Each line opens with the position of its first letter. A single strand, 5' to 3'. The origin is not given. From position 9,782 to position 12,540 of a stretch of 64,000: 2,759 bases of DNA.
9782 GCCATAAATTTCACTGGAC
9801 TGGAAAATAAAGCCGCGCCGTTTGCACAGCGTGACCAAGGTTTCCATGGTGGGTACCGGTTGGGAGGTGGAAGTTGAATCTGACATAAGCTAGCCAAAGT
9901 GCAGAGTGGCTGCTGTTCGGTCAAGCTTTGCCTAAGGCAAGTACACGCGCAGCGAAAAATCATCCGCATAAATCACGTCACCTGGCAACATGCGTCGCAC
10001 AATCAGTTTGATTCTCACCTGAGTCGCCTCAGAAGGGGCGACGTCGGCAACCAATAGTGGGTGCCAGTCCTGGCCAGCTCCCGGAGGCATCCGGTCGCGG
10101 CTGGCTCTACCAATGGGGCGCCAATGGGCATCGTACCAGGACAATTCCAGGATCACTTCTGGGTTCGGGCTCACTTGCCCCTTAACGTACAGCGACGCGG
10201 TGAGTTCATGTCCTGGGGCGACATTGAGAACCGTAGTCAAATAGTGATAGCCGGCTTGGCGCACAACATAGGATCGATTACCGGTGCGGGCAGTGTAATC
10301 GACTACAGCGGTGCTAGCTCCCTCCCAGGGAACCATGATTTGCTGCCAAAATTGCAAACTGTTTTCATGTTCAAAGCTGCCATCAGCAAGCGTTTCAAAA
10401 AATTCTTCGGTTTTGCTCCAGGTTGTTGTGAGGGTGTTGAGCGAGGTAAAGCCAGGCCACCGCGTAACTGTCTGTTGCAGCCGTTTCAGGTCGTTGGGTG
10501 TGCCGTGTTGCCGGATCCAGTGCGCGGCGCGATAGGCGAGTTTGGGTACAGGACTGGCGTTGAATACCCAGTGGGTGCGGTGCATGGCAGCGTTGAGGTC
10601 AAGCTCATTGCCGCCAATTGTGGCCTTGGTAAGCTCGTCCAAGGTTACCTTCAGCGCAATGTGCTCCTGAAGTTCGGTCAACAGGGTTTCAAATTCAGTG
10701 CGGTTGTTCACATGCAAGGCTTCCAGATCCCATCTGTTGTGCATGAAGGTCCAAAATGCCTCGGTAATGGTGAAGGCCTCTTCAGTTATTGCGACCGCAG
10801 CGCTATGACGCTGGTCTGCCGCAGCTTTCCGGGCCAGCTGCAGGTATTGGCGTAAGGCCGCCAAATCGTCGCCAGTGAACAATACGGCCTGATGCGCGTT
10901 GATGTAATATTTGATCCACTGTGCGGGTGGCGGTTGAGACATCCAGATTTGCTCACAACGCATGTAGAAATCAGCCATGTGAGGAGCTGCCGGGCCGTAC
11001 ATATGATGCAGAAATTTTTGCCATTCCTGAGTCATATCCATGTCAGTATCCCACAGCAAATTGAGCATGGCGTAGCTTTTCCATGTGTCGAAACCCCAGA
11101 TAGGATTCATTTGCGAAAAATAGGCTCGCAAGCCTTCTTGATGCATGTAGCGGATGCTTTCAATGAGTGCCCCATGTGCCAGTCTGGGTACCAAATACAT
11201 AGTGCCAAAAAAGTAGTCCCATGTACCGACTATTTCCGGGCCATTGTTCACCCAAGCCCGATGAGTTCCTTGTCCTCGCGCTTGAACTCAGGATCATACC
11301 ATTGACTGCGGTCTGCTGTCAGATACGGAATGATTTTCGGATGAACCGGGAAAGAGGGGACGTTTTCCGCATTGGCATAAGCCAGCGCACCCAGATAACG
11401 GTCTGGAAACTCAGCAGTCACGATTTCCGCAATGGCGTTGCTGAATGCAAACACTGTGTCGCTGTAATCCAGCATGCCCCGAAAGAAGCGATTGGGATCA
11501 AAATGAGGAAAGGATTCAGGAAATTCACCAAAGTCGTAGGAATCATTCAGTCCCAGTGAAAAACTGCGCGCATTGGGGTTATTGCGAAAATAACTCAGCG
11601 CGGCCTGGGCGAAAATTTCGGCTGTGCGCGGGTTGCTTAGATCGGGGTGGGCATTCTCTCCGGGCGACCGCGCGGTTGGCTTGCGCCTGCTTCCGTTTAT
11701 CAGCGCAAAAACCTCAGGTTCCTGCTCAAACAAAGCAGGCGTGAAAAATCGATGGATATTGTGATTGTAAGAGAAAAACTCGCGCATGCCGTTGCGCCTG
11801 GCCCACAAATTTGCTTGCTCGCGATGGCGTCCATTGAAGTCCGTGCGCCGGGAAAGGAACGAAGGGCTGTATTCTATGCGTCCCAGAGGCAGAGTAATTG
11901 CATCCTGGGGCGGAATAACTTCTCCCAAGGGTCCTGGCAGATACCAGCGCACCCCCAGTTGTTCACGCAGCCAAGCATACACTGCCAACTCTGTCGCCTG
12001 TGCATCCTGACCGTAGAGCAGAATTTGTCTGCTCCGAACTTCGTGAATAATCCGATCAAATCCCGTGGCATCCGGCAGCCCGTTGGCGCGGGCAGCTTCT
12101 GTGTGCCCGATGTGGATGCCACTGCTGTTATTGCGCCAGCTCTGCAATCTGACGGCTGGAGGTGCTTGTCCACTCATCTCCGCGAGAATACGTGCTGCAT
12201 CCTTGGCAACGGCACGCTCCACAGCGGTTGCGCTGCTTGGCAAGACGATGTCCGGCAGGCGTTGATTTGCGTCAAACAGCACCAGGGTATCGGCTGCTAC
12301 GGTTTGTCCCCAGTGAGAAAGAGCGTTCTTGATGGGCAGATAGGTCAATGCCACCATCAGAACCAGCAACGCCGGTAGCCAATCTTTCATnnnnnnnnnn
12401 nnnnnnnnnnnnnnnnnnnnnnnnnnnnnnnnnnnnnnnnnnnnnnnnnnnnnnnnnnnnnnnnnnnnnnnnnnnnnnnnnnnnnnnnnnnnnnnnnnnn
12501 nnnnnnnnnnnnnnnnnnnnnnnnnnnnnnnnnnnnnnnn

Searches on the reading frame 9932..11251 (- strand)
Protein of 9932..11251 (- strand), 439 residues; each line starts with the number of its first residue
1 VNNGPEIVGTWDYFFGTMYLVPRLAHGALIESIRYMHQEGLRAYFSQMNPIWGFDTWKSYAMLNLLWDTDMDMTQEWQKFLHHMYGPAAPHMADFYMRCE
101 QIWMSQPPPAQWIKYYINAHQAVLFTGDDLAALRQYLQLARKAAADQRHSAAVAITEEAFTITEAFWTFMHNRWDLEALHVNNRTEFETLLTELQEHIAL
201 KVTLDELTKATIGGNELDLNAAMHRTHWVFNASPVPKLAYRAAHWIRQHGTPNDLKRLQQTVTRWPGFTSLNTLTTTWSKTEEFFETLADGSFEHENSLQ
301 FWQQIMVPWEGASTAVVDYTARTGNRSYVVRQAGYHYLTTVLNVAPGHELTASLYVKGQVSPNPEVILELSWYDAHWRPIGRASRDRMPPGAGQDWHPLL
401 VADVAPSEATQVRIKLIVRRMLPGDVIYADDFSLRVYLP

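Call 73: search_protein_families(library=pfam, max_evalue=0.00001, proteins=[window:9932-11251:-])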
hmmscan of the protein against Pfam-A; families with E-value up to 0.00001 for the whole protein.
window:9932-11251:- (439 aa): 1 family
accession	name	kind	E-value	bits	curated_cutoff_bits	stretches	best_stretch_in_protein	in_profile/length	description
PF16126.11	DUF4838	-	4.5e-10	39.6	26.6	1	10-96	234-324/325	Domain of unknown function (DUF4838)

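Call 75: search_protein_families(library=ncbifam, max_evalue=0.001, proteins=[window:9932-11251:-])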
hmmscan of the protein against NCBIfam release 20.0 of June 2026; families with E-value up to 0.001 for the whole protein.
window:9932-11251:- (439 aa): 1 family
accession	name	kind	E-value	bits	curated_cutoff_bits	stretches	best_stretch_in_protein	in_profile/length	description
NF033675.1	NTTRR-F1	subfamily_domain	1.7e-06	28.2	70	1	305-434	15-152/155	NTTRR-F1 domain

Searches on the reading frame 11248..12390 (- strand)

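Call 73: search_protein_families(library=pfam, max_evalue=0.00001, proteins=[window:11248-12390:-])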
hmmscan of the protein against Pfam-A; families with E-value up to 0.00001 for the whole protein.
window:11248-12390:- (380 aa): 1 family
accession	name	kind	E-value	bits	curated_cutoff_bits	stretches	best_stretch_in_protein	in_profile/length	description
PF16126.11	DUF4838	-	1.5e-21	77.4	26.6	1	156-358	6-199/325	Domain of unknown function (DUF4838)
